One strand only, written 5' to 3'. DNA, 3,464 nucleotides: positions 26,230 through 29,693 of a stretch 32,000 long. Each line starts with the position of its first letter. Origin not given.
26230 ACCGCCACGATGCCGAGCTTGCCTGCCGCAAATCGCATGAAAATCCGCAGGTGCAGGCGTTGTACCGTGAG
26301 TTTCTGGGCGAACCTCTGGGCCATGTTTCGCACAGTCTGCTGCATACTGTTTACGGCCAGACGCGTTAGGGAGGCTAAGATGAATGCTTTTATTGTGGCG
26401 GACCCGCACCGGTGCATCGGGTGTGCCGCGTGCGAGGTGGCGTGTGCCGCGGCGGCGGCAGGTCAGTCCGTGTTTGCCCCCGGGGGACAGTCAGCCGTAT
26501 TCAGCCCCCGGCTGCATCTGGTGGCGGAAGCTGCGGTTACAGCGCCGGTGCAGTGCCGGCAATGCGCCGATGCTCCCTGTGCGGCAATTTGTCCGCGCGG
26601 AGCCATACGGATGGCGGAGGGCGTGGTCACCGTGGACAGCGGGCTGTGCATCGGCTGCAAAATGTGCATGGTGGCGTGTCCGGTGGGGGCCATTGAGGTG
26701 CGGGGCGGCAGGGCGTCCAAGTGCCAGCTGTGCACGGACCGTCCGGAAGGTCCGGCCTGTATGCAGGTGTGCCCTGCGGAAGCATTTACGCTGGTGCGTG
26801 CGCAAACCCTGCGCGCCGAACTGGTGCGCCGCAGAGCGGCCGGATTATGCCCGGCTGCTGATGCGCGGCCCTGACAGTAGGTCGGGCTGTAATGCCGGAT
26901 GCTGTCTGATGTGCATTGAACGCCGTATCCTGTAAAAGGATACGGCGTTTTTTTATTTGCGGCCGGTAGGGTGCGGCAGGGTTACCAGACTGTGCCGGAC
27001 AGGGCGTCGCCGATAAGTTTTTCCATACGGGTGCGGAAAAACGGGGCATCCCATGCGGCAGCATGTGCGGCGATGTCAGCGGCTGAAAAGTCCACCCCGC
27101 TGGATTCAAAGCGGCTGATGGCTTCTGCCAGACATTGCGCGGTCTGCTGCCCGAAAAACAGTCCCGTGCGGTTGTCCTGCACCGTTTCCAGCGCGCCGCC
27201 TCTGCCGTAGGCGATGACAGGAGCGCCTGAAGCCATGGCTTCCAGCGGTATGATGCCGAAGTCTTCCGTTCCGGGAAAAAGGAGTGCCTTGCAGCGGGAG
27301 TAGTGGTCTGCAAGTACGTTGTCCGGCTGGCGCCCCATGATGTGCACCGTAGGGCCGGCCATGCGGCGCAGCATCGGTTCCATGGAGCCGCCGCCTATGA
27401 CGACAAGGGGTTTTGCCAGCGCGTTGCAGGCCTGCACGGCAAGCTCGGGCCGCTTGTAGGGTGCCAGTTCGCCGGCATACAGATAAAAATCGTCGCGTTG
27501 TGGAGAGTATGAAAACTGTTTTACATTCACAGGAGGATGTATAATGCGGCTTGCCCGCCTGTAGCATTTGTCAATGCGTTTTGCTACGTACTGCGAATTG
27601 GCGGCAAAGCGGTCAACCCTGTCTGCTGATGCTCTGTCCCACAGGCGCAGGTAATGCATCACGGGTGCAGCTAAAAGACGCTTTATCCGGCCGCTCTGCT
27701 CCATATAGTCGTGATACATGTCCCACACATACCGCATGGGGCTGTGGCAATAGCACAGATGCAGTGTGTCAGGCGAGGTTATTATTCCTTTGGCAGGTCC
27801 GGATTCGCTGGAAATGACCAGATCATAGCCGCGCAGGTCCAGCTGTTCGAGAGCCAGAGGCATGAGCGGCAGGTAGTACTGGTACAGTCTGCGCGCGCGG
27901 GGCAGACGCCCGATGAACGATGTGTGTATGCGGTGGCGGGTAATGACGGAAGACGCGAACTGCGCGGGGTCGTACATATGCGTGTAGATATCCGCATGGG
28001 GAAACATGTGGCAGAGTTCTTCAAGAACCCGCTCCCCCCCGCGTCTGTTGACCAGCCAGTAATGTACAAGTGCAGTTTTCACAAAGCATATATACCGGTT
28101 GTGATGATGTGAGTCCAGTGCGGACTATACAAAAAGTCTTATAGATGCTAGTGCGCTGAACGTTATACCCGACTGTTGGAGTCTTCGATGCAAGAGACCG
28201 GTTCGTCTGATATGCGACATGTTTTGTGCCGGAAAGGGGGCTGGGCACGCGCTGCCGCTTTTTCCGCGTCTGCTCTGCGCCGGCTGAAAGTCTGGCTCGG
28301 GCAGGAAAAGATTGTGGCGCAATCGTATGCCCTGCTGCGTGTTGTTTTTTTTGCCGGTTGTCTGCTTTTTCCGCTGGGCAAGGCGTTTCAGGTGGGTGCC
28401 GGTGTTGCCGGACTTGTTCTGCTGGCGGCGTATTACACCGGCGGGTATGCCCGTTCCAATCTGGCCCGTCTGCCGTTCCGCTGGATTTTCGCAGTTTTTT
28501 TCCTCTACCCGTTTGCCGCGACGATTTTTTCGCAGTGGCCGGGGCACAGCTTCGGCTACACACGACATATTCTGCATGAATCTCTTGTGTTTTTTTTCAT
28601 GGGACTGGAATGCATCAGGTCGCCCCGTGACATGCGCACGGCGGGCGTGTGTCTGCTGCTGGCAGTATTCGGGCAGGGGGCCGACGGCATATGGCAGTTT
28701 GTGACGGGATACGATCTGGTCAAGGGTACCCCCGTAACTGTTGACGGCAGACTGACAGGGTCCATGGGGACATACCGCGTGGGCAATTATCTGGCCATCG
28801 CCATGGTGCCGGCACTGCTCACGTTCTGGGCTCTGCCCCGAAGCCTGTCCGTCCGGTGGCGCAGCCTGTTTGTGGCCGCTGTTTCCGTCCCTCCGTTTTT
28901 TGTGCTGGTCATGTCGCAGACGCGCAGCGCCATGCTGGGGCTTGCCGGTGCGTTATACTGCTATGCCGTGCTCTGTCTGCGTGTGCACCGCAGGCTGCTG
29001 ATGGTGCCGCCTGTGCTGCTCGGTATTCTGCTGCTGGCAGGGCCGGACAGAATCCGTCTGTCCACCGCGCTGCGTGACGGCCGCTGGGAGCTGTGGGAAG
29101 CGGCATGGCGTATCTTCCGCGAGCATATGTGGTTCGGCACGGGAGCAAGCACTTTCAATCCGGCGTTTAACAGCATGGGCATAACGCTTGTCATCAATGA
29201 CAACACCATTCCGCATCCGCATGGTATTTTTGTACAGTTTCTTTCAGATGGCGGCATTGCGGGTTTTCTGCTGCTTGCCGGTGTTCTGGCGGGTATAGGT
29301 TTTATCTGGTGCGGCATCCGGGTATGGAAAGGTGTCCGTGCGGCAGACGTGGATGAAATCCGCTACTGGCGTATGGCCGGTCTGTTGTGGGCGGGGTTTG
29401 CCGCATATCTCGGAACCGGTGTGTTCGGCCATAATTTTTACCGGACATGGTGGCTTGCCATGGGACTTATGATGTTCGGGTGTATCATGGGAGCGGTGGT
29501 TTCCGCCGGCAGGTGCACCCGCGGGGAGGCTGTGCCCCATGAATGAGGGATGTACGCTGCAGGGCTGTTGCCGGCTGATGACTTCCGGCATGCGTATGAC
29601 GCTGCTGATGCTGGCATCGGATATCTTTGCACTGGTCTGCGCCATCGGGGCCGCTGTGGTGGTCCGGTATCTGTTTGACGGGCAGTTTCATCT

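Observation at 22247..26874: Compact Sec-FdhF / HycB / [FeFe]-HydA / HycB operon: a soluble HDCR-type (hydrogen-dependent CO2 reductase / formate hydrogenlyase) module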

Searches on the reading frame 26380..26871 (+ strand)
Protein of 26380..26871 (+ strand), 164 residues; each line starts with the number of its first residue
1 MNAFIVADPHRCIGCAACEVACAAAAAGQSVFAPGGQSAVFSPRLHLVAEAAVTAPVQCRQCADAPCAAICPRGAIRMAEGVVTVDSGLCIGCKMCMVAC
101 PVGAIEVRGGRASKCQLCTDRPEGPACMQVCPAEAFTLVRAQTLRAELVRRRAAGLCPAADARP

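Call 7: search_protein_families(library=pfam, proteins=[window:26380-26871:+])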
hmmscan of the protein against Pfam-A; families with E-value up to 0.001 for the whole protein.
window:26380-26871:+ (164 aa): 13 families
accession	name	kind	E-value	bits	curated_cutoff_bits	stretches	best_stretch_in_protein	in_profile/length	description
PF12837.12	Fer4_6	-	1.4e-15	56.8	25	2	82-105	1-24/24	4Fe-4S binding domain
PF13247.11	Fer4_11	-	8.5e-13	48.8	26.2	1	55-138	6-97/100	4Fe-4S dicluster domain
PF00037.32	Fer4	-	2.7e-12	46.4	21.1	1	83-106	1-24/24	4Fe-4S binding domain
PF12838.12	Fer4_7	-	1.9e-10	41.5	27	2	58-104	1-52/52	4Fe-4S dicluster domain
PF13187.11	Fer4_9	-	7.5e-10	39.1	27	2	11-76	1-52/52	4Fe-4S dicluster domain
PF14697.11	Fer4_21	-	1.9e-07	31.5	35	1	57-106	6-58/59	4Fe-4S dicluster domain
PF25160.1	LdpA_Fe-S-bd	-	1.9e-07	31.2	27.6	1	64-108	6-46/49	LdpA Fe-S cluster-binding domain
PF13237.11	Fer4_10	-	4.8e-07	30.1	25.5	0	85-132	4-53/53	4Fe-4S dicluster domain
PF12797.12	Fer4_2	-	8.4e-07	29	24.5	1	82-102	2-22/22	4Fe-4S binding domain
PF13484.11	Fer4_16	-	4.5e-06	27.8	30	0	90-108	2-20/66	4Fe-4S double cluster binding domain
PF12800.12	Fer4_4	-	5.8e-05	23.6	24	1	89-103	3-17/17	4Fe-4S binding domain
PF13183.11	Fer4_8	-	9.1e-05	23.4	27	0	10-74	3-67/68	4Fe-4S dicluster domain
PF12798.12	Fer4_3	-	0.00026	22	27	0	90-104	1-15/15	4Fe-4S binding domain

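Call 8: search_protein_families(library=ncbifam, proteins=[window:26380-26871:+])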
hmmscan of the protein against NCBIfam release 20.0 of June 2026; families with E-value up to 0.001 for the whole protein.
window:26380-26871:+ (164 aa): 49 families (the best 25 are shown)
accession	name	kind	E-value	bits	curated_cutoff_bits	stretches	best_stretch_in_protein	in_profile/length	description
NF007658.0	PRK10330.1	equivalog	3.4e-38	131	260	2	1-107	1-106/181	electron transport protein HydN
NF009408.0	PRK12769.1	equivalog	1.9e-37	128.7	1003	1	1-152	1-158/659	formate-dependent uric acid utilization protein AegA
NF009451.0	PRK12809.1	equivalog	4.1e-34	117.9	1154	1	1-155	1-156/639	formate-dependent uric acid utilization protein YgfT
NF045766.1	PhenlGlyoxDHPadI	equivalog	5.7e-19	68.2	700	1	5-145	7-142/443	NADH-dependent phenylglyoxylate dehydrogenase subunit beta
TIGR02951.1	DMSO_dmsB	equivalog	1.2e-18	67.6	214.1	1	7-146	6-158/161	DMSO/selenate family reductase complex B subunit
NF008134.0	PRK10882.1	equivalog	8.9e-17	61.1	263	1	58-153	112-220/329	hydrogenase 2 operon protein HybA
NF045715.1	sulf_resp_HmcB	equivalog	2.4e-15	56.5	420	1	51-144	99-201/307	sulfate respiration complex iron-sulfur protein HmcB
NF038355.1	FDH3_beta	equivalog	2.9e-15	56.7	240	1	6-122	6-125/180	formate dehydrogenase FDH3 subunit beta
NF045797.1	DsrO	equivalog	4.1e-15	55.9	200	1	49-104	93-149/235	sulfate reduction electron transfer complex DsrMKJOP subunit DsrO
NF007382.0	PRK09898.1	equivalog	6.1e-14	52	213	1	56-137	120-199/208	ferredoxin-like protein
NF041715.1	arsenate_red_ArrB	equivalog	8.5e-14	51.6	450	1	4-107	4-106/233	arsenate respiratory reductase iron-sulfur subunit ArrB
TIGR01582.1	FDH-beta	equivalog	9.4e-14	51.2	334.7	1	57-138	91-179/283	formate dehydrogenase subunit beta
TIGR03149.1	cyt_nit_nrfC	equivalog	9.8e-13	48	377.6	1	5-139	41-182/225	cytochrome c nitrite reductase Fe-S protein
NF011569.0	PRK14993.1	equivalog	1.2e-12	47.9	416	1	6-135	47-182/244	tetrathionate reductase subunit TtrB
NF005506.0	PRK07118.1-5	equivalog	1e-09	38.3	388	1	49-135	129-218/279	Fe-S cluster domain-containing protein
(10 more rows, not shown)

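Call 12: search_solved_structures(query=window:26380-26871:+, max_evalue=0.00001)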
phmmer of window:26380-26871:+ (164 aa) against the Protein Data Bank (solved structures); distinct sequences matched with E-value up to 0.00001: 28.
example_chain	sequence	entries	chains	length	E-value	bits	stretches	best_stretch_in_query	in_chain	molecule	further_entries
7qv7_B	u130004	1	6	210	7.5e-34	120.5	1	1-107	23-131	Hydrogen dependent carbon dioxide reductase subunit HycB4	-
7qv7_A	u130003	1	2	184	4e-30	108.4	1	2-107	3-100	Hydrogen dependent carbon dioxide reductase subunit HycB3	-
7z0s_B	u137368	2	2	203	1.5e-27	100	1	1-139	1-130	Formate hydrogenlyase subunit 2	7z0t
9mqx_E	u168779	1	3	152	9.8e-23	84.4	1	3-147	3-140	Fe-S-cluster-containing hydrogenase subunit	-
8c0z_C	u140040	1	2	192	1.8e-18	70.6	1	7-144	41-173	Iron-sulfur cluster-binding protein potential subunit of aldehyde oxidoreductase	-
9sw6_G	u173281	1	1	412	8.1e-16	61.9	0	53-117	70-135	Polyferredoxin protein MvhB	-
6cz7_B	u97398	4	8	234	4.1e-15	59.6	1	5-108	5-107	4Fe-4S ferredoxin, iron-sulfur binding domain protein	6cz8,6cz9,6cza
2vpw_B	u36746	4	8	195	3e-14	56.8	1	7-137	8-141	NRFC PROTEIN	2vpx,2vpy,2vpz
1kqf_B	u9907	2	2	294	6.1e-14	55.8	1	59-155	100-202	FORMATE DEHYDROGENASE, NITRATE-INDUCIBLE, IRON-SULFUR SUBUNIT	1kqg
9sw6_H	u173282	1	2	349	7.8e-13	52.2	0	80-109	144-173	Tungsten formylmethanofuran dehydrogenase, subunit F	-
6x6u_B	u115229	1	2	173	3.1e-12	50.3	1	4-135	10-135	Oxidoreductase, Fe-S subunit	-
6x1o_B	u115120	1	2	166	5.4e-12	49.5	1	4-135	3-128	Oxidoreductase, Fe-S subunit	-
2ivf_B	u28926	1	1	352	8.6e-11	45.6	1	58-134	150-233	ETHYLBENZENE DEHYDROGENASE BETA-SUBUNIT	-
5t5i_F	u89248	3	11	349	9.5e-11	45.4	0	79-109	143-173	Tungsten formylmethanofuran dehydrogenase subunit fwdF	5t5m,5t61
9sfi_O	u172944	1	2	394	2.3e-10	44.2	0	58-143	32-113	Ferredoxin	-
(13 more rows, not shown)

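Call 41: search_solved_structures(query=window:26380-26871:+, max_evalue=1e-25, show_alignments=3)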
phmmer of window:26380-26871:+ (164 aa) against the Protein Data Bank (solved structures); distinct sequences matched with E-value up to 1e-25: 3.
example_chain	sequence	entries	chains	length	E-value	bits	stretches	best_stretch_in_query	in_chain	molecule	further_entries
7qv7_B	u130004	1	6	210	7.5e-34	120.5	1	1-107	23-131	Hydrogen dependent carbon dioxide reductase subunit HycB4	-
7qv7_A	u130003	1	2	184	4e-30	108.4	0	2-107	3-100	Hydrogen dependent carbon dioxide reductase subunit HycB3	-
7z0s_B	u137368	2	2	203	1.5e-27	100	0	1-139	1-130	Formate hydrogenlyase subunit 2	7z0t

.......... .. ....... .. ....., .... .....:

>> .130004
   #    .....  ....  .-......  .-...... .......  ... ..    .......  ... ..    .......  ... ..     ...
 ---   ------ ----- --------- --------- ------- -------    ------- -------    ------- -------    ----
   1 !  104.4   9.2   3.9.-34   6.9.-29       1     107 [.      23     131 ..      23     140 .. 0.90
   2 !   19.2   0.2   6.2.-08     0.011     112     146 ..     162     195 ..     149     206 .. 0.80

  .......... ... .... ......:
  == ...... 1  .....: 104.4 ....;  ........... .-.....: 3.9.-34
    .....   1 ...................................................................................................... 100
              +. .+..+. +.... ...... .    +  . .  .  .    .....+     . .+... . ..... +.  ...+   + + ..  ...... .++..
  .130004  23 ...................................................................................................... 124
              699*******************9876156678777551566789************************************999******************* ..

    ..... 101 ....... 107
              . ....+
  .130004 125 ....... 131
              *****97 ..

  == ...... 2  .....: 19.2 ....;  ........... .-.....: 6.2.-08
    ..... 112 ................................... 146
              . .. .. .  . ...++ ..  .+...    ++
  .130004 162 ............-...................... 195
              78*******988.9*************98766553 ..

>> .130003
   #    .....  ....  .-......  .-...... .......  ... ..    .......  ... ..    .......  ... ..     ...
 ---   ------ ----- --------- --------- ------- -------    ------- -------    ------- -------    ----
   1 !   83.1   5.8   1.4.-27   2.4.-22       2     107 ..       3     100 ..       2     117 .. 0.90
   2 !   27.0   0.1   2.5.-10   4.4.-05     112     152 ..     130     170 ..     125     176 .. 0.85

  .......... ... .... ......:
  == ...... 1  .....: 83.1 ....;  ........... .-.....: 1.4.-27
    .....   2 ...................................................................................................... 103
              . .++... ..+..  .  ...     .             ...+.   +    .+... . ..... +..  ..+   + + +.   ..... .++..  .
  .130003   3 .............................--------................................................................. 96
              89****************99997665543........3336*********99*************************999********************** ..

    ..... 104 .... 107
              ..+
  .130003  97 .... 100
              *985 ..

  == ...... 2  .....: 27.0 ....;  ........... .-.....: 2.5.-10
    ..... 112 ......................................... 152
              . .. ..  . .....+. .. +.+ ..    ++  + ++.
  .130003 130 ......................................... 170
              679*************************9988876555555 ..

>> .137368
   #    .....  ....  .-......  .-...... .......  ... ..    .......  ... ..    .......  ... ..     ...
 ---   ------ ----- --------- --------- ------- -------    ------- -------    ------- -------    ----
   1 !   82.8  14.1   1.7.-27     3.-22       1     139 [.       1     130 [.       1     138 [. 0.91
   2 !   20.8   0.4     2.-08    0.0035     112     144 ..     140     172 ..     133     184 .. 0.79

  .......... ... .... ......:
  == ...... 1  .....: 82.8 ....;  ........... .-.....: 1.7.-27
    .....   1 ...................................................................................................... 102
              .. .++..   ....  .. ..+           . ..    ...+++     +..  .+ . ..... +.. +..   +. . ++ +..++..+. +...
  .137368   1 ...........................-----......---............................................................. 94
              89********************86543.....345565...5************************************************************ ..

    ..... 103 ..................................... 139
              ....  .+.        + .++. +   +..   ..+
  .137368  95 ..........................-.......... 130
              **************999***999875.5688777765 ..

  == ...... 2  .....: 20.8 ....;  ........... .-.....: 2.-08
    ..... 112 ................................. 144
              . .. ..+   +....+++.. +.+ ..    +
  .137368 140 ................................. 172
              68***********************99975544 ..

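Call 50: find_homologous_proteins(query=window:26380-26871:+, max_evalue=1e-10)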
Query window:26380-26871:+ (164 aa): 340 proteins with E <= 1e-10 among 1129 candidates; the best 120 are listed.
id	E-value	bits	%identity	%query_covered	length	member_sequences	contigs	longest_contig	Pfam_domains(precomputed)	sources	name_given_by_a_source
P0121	5.7e-96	337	99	100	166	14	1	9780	PF14697.12,PF12797.13,PF12837.13,PF13247.12,PF00037.33,PF13484.12,PF12838.13,PF25160.2,PF13237.12,PF13187.12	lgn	-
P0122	1.5e-61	225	72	93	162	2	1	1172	PF14697.12,PF12797.13,PF12837.13,PF13247.12,PF00037.33,PF12838.13,PF25160.2,PF13237.12,PF13187.12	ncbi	-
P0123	6.2e-61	223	72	93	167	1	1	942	PF14697.12,PF12797.13,PF12837.13,PF13247.12,PF00037.33,PF12838.13,PF25160.2,PF13237.12,PF13187.12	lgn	-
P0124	1.4e-52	196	61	95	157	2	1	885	PF14697.12,PF12797.13,PF12837.13,PF13247.12,PF00037.33,PF13484.12,PF12838.13,PF25160.2,PF13237.12,PF12800.13,PF13187.12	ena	-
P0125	1.2e-40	157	43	95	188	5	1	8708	PF14697.12,PF12837.13,PF13247.12,PF12798.13,PF13484.12,PF12838.13,PF12797.13,PF00037.33,PF25160.2,PF13237.12,PF13183.12,PF13187.12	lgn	-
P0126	1.2e-38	151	47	93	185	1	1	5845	PF14697.12,PF12837.13,PF13247.12,PF12798.13,PF13484.12,PF12838.13,PF13534.12,PF12800.13,PF12797.13,PF00037.33,PF25160.2,PF13237.12,PF13183.12,PF13187.12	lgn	-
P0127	4.0e-38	149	43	95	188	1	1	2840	PF14697.12,PF12837.13,PF13247.12,PF12798.13,PF13484.12,PF12838.13,PF12800.13,PF12797.13,PF00037.33,PF25160.2,PF13237.12,PF13183.12,PF13187.12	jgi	jgi:electron transport protein HydN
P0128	1.9e-37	147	40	98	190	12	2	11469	PF14697.12,PF12837.13,PF13247.12,PF13484.12,PF12838.13,PF12800.13,PF12797.13,PF00037.33,PF25160.2,PF13237.12,PF13183.12,PF13187.12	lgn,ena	-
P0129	2.8e-36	143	44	94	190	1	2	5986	PF14697.12,PF12797.13,PF12837.13,PF13247.12,PF00037.33,PF13484.12,PF12838.13,PF25160.2,PF13237.12,PF12800.13,PF13187.12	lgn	-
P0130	4.3e-36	143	39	96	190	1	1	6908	PF14697.12,PF12837.13,PF13247.12,PF13484.12,PF12838.13,PF12800.13,PF12797.13,PF00037.33,PF25160.2,PF13237.12,PF13183.12,PF13187.12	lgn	-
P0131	5.9e-36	142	48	95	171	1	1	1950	PF14697.12,PF12837.13,PF13247.12,PF12798.13,PF13484.12,PF12838.13,PF12800.13,PF12797.13,PF00037.33,PF25160.2,PF13237.12,PF13187.12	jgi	-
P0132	1.7e-34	137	48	95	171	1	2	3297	PF14697.12,PF12797.13,PF12837.13,PF13247.12,PF00037.33,PF13484.12,PF12838.13,PF13237.12,PF12800.13,PF13187.12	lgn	-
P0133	3.7e-34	136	46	85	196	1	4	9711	PF14697.12,PF12797.13,PF12837.13,PF13247.12,PF00037.33,PF13484.12,PF12838.13,PF25160.2,PF13237.12,PF13183.12,PF13187.12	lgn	-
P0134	5.5e-34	136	43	95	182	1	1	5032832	PF14697.12,PF12837.13,PF13247.12,PF12798.13,PF13484.12,PF12838.13,PF12797.13,PF00037.33,PF25160.2,PF13237.12,PF13183.12,PF13187.12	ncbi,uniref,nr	ncbi:4Fe-4S dicluster domain-containing protein [Dongshaea marina]|uniref:4Fe-4S dicluster domain-co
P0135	7.1e-34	135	44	94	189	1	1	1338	PF14697.12,PF12797.13,PF12837.13,PF13247.12,PF00037.33,PF13484.12,PF12838.13,PF25160.2,PF13237.12,PF13187.12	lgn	-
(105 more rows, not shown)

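Call 76: predict_structure(alignment_id=A3)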
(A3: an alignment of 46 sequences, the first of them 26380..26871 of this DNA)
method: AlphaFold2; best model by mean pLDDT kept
length: 164 residues; sequences in the alignment: 46
mean_pLDDT: 68.9   pTM: 0.51
mean pLDDT of the five models: 68.9, 67.0, 64.2, 60.3, 59.7
residues with pLDDT >= 90: 2; 70-90: 95; 50-70: 34; < 50: 33
segments of 3 or more residues with pLDDT < 50: 43-61, 103-116
pLDDT, mean of each block of 10 residues (from residue 1): 72 80 80 65 42 40 72 85 77 73 45 48 84 86 82 74 62
secondary structure, 60 per line:
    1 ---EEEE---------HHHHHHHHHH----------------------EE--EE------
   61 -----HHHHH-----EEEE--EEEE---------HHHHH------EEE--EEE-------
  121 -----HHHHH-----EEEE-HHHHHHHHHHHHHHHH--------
elements in order: E4-7 H17-26 H66-70 E76-79 E82-85 H95-99 E106-108 E111-113 H126-130 E136-139 H141-156

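Call 81: fold_search(model_id=the predicted structure, library=pdb)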
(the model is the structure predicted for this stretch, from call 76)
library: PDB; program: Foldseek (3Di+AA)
matches with E <= 10: 236; with E <= 0.001: 18
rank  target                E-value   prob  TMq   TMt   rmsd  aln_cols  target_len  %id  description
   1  7qv7_A                2.8e-11  1.00  0.43  0.41  10.4       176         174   35  Cryo-EM structure of Hydrogen-dependent CO2 reductase. (released 2022-07-06)
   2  7qv7_B                3.0e-11  1.00  0.47  0.43  10.0       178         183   41  Cryo-EM structure of Hydrogen-dependent CO2 reductase. (released 2022-07-06)
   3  7z0s_B                8.5e-11  1.00  0.40  0.39  10.3       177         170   33  Structure of the Escherichia coli formate hydrogenlyase complex (anaerobic preparation, without formate dehydrogenase  (released 2022-09-28)
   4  9mqx_G                1.1e-09  1.00  0.37  0.39  10.8       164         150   34  Electron-bifurcating Tungstopyranopterin-containing aldehyde oxidoreductase with NADH (released 2025-07-16)
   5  9mqx_E                1.1e-08  1.00  0.37  0.39  10.6       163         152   34  Electron-bifurcating Tungstopyranopterin-containing aldehyde oxidoreductase with NADH (released 2025-07-16)
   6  8c0z_C                5.0e-08  1.00  0.39  0.40  11.8       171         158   31  CryoEM structure of a tungsten-containing aldehyde oxidoreductase from Aromatoleum aromaticum (released 2023-05-31)
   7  6x6u_B                8.0e-07  1.00  0.36  0.36  11.2       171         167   25  WOR5 from Pyrococcus furiosus, taurine-bound (released 2021-12-15)
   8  1kqf_B                1.1e-06  1.00  0.35  0.22  12.3       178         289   29  FORMATE DEHYDROGENASE N FROM E. COLI (released 2002-03-15)
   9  6x1o_B                2.1e-06  1.00  0.37  0.37  10.7       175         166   24  WOR5 from Pyrococcus furiosus, as crystallized (released 2021-11-24)
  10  2vpw_B                6.3e-06  1.00  0.36  0.32  11.7       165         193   31  Polysulfide reductase with bound menaquinone (released 2008-06-10)
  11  6cz7_B                8.2e-06  1.00  0.33  0.25  15.3       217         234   23  The arsenate respiratory reductase (Arr) complex from Shewanella sp. ANA-3 (released 2018-08-15)
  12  6sdr_B                3.6e-05  1.00  0.36  0.29  12.2       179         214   24  W-formate dehydrogenase from Desulfovibrio vulgaris - Oxidized form (released 2020-03-11)
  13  1h0h_B                3.6e-05  1.00  0.35  0.28  11.3       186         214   23  Tungsten containing Formate Dehydrogenase from Desulfovibrio Gigas (released 2003-02-20)
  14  9vap_B                1.3e-04  1.00  0.31  0.31  12.1       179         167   24  Cryo-EM structure of formate dehydrogenase from Shewanella oneidensis MR-1 (SoFdhAB) (released 2026-04-08)
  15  4v4c_B                2.2e-04  1.00  0.33  0.22  10.8       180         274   18  Crystal Structure of Pyrogallol-Phloroglucinol Transhydroxylase from Pelobacter acidigallici (released 2014-07-09)
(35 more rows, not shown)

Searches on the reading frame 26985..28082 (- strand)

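Call 16: search_protein_families(library=pfam, proteins=[window:26985-28082:-], max_evalue=0.00001)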
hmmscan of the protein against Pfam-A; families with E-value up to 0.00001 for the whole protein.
window:26985-28082:- (366 aa): 3 families
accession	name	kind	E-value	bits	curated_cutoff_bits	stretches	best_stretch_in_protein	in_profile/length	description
PF00534.26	Glycos_transf_1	-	3.1e-23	82.6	26.4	1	193-329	11-159/172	Glycosyl transferases group 1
PF13692.12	Glyco_trans_1_4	-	5.5e-20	72.5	27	1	201-324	5-138/142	Glycosyl transferases group 1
PF13439.12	Glyco_transf_4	-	6.7e-09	36.4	28.5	1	15-188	3-169/170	Glycosyltransferase Family 4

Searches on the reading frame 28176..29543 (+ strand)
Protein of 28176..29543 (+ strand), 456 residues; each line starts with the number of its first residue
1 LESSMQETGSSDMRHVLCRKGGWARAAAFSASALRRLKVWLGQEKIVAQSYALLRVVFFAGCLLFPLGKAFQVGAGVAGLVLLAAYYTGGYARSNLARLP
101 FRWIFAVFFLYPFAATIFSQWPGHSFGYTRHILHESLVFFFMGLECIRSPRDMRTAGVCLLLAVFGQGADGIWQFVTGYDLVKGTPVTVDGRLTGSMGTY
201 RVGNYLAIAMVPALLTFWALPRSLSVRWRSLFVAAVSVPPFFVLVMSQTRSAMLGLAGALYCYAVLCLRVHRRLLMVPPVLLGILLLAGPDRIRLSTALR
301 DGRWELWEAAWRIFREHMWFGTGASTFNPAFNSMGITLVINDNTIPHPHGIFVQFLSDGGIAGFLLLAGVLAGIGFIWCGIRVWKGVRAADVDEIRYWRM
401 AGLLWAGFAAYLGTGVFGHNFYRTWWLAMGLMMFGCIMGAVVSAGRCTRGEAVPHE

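Call 16: search_protein_families(library=pfam, proteins=[window:28176-29543:+], max_evalue=0.00001)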
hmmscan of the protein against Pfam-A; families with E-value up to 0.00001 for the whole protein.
window:28176-29543:+ (456 aa): 1 family
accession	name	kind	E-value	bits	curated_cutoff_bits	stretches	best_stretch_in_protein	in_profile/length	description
PF04932.20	Wzy_C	-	2.4e-16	60.3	31.7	1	237-367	3-148/149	O-Antigen ligase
